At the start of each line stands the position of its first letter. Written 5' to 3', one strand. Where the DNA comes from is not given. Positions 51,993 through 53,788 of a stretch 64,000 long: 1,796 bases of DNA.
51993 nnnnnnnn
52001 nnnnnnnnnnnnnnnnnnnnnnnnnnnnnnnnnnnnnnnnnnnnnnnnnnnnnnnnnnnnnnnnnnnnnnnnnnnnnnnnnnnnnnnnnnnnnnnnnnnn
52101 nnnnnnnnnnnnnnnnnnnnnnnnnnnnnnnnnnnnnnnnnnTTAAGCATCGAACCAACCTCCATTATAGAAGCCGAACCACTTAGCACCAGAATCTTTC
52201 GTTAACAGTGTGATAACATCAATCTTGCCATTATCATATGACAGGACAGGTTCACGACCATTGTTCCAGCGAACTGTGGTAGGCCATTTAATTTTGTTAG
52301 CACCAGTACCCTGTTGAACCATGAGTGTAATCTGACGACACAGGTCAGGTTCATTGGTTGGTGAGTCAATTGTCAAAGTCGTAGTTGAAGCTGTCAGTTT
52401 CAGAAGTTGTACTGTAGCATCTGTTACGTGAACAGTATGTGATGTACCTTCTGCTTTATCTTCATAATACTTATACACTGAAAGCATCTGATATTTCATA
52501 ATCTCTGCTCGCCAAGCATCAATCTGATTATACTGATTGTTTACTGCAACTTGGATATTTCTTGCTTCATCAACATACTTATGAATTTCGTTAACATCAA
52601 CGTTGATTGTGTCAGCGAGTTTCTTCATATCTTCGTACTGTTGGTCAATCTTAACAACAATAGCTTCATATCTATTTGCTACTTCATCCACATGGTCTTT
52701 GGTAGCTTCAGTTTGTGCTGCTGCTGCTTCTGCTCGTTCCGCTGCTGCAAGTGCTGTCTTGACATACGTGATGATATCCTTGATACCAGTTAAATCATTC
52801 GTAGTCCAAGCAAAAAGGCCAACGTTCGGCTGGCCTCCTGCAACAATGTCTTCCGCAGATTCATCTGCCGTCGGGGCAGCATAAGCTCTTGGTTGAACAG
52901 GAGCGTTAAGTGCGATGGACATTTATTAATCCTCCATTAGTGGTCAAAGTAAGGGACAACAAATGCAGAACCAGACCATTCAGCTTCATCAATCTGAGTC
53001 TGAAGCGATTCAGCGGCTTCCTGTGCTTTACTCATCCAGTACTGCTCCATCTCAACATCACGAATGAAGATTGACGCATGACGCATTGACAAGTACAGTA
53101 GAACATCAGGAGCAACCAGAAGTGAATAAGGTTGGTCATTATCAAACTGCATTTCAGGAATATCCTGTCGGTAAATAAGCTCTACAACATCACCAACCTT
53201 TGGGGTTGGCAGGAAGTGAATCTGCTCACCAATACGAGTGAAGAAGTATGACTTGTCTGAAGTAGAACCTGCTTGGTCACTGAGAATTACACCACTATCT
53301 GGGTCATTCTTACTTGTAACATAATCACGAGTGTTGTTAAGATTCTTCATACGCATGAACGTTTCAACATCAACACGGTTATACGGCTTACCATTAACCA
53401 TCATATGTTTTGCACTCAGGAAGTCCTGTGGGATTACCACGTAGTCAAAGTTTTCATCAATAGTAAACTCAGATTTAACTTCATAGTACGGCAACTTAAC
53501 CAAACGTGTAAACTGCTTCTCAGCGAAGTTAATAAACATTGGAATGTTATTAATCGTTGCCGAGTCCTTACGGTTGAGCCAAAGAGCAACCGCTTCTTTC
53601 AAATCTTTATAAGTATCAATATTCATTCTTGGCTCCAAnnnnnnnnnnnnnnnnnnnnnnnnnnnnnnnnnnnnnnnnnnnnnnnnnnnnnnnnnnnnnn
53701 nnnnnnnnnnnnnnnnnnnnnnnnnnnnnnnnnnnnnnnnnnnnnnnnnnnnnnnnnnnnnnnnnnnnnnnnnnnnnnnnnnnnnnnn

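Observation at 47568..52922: Tail-fibre module with a shared anchor domain on two genes flanking a large spike candidate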

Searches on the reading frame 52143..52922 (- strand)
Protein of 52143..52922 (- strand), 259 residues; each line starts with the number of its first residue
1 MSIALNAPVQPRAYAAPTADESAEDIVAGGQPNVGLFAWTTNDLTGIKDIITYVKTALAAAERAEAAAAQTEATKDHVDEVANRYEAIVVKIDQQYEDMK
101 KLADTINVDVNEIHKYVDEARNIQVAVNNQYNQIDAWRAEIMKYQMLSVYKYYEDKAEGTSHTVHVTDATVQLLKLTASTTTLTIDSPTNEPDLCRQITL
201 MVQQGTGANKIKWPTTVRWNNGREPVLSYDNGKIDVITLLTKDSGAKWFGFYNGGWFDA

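Call 4: search_protein_families(library=pfam, proteins=[window:52143-52922:-], max_evalue=0.1)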
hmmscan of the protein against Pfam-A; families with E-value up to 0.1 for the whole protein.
window:52143-52922:- (259 aa): 4 families
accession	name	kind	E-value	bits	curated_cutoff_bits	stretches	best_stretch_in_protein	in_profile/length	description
PF02401.23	LYTB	-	0.0039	16.9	24.5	1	23-133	139-245/267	LytB protein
PF00697.28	PRAI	-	0.015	15.5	22.7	1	43-124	5-88/193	N-(5'phosphoribosyl)anthranilate (PRA) isomerase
PF11932.13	DUF3450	-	0.018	14.8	32.6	1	59-143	16-100/241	Protein of unknown function (DUF3450)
PF19556.4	PRTRC_E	-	0.074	13.2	26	0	49-132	82-163/175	PRTRC system protein E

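Call 5: search_protein_families(library=phrogs, proteins=[window:52143-52922:-], max_evalue=0.01)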
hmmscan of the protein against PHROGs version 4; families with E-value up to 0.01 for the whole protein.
window:52143-52922:- (259 aa): 11 families
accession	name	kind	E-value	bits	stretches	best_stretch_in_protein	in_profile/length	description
phrog_24774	-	unknown function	7.3e-141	469.4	1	1-259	2-258/258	-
phrog_9017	-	tail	6.2e-27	95.8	1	145-256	54-158/159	tail fiber protein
phrog_7760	-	tail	2.1e-25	90.8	1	158-257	124-222/223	tail fiber protein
phrog_27998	-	tail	1.5e-23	84.6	1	147-257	96-206/207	tail fiber protein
phrog_22179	-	tail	1.9e-19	71.1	1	146-252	133-238/244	tail fiber protein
phrog_34656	-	unknown function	2.6e-12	48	1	129-257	72-198/200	-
phrog_32568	-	tail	4.5e-11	43.9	1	170-250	93-170/177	tail fiber protein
phrog_27560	-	unknown function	4.3e-10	40.8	1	18-131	14-120/146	-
phrog_19200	-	head and packaging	1.8e-06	28.4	1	164-252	179-263/268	virion structural protein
phrog_3904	-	tail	0.0021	17.4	1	116-229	970-1063/1086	tail fiber protein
phrog_1752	-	head and packaging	0.0025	17.6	1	46-151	419-528/828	head maturation protease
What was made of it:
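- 52143..52922 (-): Fibre proximal/anchor subunit (259 aa). Anchor motif at residues ~25-62 (nt 52737-52850), a single long helix/coiled coil at residues 46-146 (nt 52485-52787), and a C-terminal beta-sandwich knob at residues 152-258 (nt 52149-52469). PHROG tail-fibre families match residues 145-257 (call 5).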

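Call 8: search_solved_structures(query=window:52143-52922:-, max_evalue=1, show_alignments=2)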
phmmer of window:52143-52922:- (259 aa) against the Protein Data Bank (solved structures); distinct sequences matched with E-value up to 1: 20.
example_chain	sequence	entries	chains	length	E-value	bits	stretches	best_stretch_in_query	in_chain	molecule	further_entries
6ql7_M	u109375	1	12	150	0.073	16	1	53-141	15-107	Translation machinery-associated protein 17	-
6ql5_M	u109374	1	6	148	0.076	15.9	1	53-141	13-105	Translation machinery-associated protein 17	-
2j85_A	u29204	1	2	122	0.077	15.9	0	173-218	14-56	STIV B116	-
6v44_B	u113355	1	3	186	0.13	15.1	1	66-143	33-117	Hemagglutinin HA2 chain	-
4h32_B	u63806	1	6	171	0.25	14.2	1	65-120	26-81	Hemagglutinin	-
5xl1_C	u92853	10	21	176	0.3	14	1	66-143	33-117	Hemagglutinin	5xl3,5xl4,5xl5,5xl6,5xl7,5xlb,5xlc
4i78_C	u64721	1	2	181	0.34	13.8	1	65-120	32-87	Hemagglutinin HA2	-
4jtv_B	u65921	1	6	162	0.47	13.3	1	62-120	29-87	Hemagglutinin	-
4ju0_B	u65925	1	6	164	0.47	13.3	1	62-120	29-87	Hemagglutinin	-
4jtx_B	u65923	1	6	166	0.48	13.3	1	62-120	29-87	Hemagglutinin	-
6v47_B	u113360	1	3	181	0.51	13.2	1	63-120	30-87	Hemagglutinin HA2 chain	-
3ztn_B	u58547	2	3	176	0.54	13.1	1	62-120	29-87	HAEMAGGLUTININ | Hemagglutinin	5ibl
3lzg_B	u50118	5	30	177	0.55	13.1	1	62-120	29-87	Hemagglutinin, HA2 SUBUNIT | Hemagglutinin HA2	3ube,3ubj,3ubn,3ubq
8gv6_B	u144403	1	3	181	0.58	13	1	66-121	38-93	Hemagglutinin H14-HA2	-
3eyj_B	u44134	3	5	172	0.59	13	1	66-121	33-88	Hemagglutinin HA2 chain | Hemagglutinin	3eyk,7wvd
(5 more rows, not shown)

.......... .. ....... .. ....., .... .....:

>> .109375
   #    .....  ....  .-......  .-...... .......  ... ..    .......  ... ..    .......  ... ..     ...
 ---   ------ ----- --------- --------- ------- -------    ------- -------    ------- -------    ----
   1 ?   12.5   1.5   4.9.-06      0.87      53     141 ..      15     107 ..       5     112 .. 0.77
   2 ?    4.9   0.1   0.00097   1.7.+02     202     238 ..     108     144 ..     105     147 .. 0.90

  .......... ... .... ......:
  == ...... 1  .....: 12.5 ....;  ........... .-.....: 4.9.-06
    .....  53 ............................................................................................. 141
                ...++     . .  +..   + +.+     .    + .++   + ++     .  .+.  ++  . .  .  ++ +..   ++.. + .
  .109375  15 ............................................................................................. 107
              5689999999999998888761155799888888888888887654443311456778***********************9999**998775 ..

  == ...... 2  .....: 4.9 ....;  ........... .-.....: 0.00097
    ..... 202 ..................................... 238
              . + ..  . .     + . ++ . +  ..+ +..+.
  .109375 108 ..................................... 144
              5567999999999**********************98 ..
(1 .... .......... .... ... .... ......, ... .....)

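Call 22: find_homologous_proteins(query=window:52143-52922:-, max_evalue=0.001)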
Query window:52143-52922:- (259 aa): 33 proteins with E <= 0.001 among 1506 candidates.
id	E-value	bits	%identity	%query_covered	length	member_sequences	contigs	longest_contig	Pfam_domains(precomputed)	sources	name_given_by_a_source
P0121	1.8e-168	576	100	100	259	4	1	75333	-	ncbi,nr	ncbi:hypothetical protein ECO319P1_00097 [Escherichia phage ECO319P1]|nr:hypothetical protein ECO319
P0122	1.8e-144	498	85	100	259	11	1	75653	-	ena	-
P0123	1.4e-137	475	83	100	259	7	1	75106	-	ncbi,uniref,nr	ncbi:tail fiber protein [Cronobacter phage A24]|uniref:Tail fiber protein n=1 Tax=Cronobacter phage 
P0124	2.5e-133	461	79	100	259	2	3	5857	-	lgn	-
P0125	9.4e-133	459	80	100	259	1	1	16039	-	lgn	-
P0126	5.6e-129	447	77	100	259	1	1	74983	-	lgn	-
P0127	7.9e-124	430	73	100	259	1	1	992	-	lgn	-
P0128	4.1e-120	418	72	100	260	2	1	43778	-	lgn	-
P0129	1.8e-118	413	70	100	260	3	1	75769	-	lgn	-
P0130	9.3e-105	368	63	100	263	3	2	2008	-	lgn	-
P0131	2.0e-100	354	61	99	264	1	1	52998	-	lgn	-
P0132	1.7e-95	337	62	100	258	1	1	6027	-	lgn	-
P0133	3.2e-87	310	57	100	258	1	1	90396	-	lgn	-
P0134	8.8e-84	299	55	100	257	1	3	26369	-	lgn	-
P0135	1.4e-82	295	53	100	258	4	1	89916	-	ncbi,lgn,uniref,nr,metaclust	ncbi:hypothetical protein [Salmonella phage 7-11]|uniref:Tail fiber protein n=1 Tax=Salmonella phage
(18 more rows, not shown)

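Call 48: search_protein_representatives(alignment_id=A2)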
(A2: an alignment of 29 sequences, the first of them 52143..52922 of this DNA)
Query: 29 sequences, 258 profile positions. Proteins with E-value up to 0.001 (for the whole library): 6782; up to 1e-10: 825; up to 1e-30: 13. The best 150 are listed.
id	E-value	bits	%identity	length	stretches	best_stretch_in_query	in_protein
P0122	1.0e-124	432.0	-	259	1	1-258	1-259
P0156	8.5e-92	324.1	-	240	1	22-257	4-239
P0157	6.4e-82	291.7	-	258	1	15-257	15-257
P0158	1.8e-61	224.7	-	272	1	5-257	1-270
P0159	4.1e-56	207.1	-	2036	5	155-251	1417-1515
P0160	1.7e-45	172.3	-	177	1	85-256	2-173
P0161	6.2e-40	154.1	-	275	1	21-256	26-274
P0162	2.1e-38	149.1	-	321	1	54-257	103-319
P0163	3.0e-36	142.0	-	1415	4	137-251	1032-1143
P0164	2.0e-32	129.5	-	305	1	60-258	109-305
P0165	1.6e-31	126.5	-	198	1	145-255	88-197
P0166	2.2e-31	126.1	-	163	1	136-257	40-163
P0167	7.4e-31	124.4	-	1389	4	154-251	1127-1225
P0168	1.3e-30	123.5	-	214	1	146-258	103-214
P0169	1.3e-29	120.2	-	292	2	156-254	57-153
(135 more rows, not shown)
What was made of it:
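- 52143..52922 (-): The knob family has 6782 cluster representatives, mostly at protein C-termini (call 48).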

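Call 65: predict_structure(alignment_id=A3)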
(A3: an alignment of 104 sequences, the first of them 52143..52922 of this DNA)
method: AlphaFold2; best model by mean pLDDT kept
length: 259 residues; sequences in the alignment: 104
mean_pLDDT: 85.4   pTM: 0.54
mean pLDDT of the five models: 85.4, 85.3, 85.1, 84.1, 81.5
residues with pLDDT >= 90: 170; 70-90: 40; 50-70: 42; < 50: 7
segments of 3 or more residues with pLDDT < 50: none
pLDDT, mean of each block of 10 residues (from residue 1): 56 62 51 54 60 87 93 94 93 93 88 93 94 91 67 95 95 98 92 90 97 98 97 98 95 94
secondary structure, 60 per line:
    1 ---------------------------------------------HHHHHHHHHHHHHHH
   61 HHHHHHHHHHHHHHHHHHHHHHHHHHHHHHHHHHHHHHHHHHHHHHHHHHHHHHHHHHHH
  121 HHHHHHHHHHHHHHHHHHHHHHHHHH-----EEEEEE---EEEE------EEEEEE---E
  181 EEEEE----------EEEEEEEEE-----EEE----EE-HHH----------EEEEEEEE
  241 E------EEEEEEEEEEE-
elements in order: H46-146 E152-157 E161-164 E171-176 E180-185 E196-204 E210-212 E233-241 E248-258
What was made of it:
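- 52143..52922 (-): AF2 model pLDDT 85, knob >90 (call 65).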

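Call 81: search_solved_structures(query=A3, max_evalue=1, show_alignments=2)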
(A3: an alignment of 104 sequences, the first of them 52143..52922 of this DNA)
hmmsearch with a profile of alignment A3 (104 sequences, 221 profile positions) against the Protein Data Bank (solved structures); distinct sequences matched with E-value up to 1: 0.

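Call 86: fold_search(model_id=the predicted structure, library=viral)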
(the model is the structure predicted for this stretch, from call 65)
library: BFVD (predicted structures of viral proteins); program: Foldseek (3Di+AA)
matches with E <= 10: 476; with E <= 0.001: 211
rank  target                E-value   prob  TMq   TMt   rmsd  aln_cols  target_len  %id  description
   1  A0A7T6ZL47            1.8e-29  1.00  0.68  0.68   6.0       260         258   52  (no name in the UniProt tables at hand)
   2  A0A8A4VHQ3            1.5e-16  1.00  0.41  0.51   5.1       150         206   33  (no name in the UniProt tables at hand)
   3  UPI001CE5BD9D         2.9e-15  1.00  0.42  0.57  31.8       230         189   23  (no name look-up for this kind of identifier)
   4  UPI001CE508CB         3.7e-15  1.00  0.40  0.39   4.6       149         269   28  (no name look-up for this kind of identifier)
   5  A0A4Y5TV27            3.2e-14  1.00  0.41  0.88   1.6       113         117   30  Uncharacterized protein [Vibrio phage VAP7]
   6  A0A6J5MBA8            4.1e-12  1.00  0.38  0.46   1.3       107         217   25  Uncharacterized protein [uncultured Caudovirales phage]
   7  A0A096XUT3            8.6e-12  1.00  0.39  0.29   1.7       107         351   32  (no name in the UniProt tables at hand)
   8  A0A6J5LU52            3.3e-11  1.00  0.35  0.15   2.5       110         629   25  Uncharacterized protein (Fragment) [uncultured Caudovirales phage]
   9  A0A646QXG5            4.5e-11  1.00  0.39  0.49   1.7       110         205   25  Putative fiber protein [Roseobacter phage CRP-4]
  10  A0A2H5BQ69            4.5e-11  1.00  0.38  0.36   1.9       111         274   36  Tail fiber protein [Vibrio phage Vp_R1]
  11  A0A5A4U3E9            5.1e-11  1.00  0.39  0.55   2.1       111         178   28  Uncharacterized protein [Escherichia phage SP27]
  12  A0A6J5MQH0            7.4e-11  1.00  0.39  0.20   1.6       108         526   23  Uncharacterized protein [uncultured Caudovirales phage]
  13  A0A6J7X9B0            8.9e-11  1.00  0.34  0.13   2.4       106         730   28  Uncharacterized protein [uncultured Caudovirales phage]
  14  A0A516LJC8            2.0e-10  1.00  0.39  0.33   1.8       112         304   20  (no name in the UniProt tables at hand)
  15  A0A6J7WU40            2.8e-10  1.00  0.37  0.22   2.5       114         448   29  Collagen triple helix repeat [uncultured Caudovirales phage]
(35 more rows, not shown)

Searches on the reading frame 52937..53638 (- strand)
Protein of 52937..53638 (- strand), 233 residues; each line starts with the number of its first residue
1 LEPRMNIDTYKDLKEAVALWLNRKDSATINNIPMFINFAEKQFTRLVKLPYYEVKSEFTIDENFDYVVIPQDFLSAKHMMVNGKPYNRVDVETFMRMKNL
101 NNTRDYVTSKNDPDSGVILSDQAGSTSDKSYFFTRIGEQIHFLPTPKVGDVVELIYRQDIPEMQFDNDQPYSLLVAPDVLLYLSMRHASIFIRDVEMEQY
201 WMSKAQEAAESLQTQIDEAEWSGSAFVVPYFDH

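Call 4: search_protein_families(library=pfam, proteins=[window:52937-53638:-], max_evalue=0.1)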
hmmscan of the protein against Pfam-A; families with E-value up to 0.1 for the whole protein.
window:52937-53638:- (233 aa): 1 family
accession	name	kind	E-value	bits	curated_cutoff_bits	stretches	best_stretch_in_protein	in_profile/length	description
PF24175.2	SU10_adaptor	-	5e-30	105.8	27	1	9-222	2-188/194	SU10 adaptor protein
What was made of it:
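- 52937..53638 (-): Head-to-tail adaptor (233 aa). It lies outside the finding but is the presumed docking platform for the two anchor-bearing proteins. Pfam SU10_adaptor 5e-30 (call 4).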

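Call 5: search_protein_families(library=phrogs, proteins=[window:52937-53638:-], max_evalue=0.01)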
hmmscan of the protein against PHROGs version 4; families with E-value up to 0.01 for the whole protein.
window:52937-53638:- (233 aa): 1 family
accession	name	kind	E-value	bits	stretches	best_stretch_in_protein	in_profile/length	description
phrog_2941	-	head and packaging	1.8e-68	231.3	1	5-232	1-207/208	virion structural protein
